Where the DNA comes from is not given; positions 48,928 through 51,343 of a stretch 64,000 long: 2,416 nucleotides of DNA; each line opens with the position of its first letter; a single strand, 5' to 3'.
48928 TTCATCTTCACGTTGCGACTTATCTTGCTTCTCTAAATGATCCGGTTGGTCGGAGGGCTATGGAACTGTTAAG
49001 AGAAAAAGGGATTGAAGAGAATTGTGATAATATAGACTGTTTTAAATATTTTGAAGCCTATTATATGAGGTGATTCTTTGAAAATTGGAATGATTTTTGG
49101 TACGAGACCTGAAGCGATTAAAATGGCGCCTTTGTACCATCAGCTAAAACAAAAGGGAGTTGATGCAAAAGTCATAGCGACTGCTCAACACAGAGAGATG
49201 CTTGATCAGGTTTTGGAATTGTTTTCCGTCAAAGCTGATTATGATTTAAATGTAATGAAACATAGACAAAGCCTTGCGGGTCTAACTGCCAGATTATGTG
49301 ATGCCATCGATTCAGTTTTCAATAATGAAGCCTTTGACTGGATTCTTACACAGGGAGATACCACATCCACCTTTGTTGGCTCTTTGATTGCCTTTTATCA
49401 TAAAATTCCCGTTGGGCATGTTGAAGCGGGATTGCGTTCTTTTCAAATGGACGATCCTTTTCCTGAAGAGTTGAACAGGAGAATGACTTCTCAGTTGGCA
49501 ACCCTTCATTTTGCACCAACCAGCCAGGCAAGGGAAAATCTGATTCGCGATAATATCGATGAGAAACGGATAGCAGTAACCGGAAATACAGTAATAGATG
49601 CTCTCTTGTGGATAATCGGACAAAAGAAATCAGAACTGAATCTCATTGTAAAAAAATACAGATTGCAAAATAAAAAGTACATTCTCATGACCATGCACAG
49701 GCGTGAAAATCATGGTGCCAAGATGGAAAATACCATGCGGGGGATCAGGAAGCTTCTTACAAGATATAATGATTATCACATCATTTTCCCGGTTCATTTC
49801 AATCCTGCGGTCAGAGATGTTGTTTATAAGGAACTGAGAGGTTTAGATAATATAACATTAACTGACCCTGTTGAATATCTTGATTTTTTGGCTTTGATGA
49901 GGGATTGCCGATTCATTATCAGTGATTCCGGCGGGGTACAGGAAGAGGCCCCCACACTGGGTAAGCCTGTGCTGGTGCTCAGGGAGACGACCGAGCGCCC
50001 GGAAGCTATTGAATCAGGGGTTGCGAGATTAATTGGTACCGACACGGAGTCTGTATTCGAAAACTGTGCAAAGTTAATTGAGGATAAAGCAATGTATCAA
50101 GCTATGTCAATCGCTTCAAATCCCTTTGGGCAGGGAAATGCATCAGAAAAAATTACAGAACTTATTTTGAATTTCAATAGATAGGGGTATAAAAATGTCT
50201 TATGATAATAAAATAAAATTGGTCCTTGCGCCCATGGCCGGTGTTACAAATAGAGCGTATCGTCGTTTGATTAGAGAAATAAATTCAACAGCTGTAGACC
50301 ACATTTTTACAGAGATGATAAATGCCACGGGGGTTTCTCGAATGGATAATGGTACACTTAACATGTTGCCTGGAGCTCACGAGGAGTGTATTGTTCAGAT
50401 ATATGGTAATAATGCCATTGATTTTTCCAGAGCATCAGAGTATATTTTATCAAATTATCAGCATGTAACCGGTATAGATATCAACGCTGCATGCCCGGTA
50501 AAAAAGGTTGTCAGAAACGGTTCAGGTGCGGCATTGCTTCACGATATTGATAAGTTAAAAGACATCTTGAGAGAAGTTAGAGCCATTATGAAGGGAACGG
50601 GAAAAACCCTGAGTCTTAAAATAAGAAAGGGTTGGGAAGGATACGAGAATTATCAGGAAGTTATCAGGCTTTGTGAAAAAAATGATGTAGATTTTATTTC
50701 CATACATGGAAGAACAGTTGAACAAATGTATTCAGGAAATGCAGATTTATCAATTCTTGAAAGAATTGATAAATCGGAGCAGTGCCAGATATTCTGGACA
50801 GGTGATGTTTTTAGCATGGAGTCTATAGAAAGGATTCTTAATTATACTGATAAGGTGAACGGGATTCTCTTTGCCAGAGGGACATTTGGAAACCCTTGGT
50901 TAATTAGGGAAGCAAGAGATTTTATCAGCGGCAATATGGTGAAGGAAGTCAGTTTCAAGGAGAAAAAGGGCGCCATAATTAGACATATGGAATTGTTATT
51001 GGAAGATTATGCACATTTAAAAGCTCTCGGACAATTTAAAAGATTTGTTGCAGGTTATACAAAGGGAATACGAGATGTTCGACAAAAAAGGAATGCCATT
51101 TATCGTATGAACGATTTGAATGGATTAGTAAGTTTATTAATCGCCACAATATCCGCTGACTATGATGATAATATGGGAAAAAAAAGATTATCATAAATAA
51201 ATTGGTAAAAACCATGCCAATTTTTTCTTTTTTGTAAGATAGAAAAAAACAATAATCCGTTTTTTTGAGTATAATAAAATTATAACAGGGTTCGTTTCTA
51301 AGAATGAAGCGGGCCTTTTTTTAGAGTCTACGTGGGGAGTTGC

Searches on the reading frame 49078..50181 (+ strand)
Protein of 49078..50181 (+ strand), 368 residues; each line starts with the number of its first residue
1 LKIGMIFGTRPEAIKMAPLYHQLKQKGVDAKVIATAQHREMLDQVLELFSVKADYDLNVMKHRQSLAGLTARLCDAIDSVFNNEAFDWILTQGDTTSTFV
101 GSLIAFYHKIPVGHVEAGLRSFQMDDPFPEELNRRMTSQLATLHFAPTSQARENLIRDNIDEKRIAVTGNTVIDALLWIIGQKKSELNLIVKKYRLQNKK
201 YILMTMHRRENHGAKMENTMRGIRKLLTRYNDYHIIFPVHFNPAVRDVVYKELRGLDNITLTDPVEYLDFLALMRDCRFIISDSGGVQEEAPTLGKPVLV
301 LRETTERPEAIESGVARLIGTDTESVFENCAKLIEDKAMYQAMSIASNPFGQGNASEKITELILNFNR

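Call 28: search_protein_families(library=pfam, proteins=[window:49078-50181:+])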
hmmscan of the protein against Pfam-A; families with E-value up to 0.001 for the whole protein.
window:49078-50181:+ (368 aa): 2 families
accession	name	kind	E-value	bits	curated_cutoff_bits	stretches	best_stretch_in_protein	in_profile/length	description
PF02350.25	Epimerase_2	-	1.2e-118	396.4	30.6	1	24-363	4-346/347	UDP-N-acetylglucosamine 2-epimerase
PF13579.12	Glyco_trans_4_4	-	0.00013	22.8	29.7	1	19-170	10-157/158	Glycosyl transferase 4-like domain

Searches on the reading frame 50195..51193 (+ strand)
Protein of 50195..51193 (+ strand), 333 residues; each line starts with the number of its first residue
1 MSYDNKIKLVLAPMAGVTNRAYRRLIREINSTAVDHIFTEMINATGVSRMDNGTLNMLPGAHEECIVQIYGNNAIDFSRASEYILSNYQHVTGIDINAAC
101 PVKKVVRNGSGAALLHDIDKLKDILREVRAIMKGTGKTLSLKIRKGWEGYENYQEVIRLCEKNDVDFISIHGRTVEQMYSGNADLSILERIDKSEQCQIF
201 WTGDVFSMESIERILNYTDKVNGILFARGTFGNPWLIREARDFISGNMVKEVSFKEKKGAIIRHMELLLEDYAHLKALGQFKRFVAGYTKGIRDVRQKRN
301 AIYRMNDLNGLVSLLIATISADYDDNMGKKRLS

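Call 29: search_protein_families(library=pfam, proteins=[window:50195-51193:+])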
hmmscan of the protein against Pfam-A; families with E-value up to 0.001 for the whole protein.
window:50195-51193:+ (333 aa): 1 family
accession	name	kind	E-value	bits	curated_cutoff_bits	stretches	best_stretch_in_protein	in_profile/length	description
PF01207.24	Dus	-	3.4e-49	168.1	20.4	1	11-309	2-296/311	Dihydrouridine synthase (Dus)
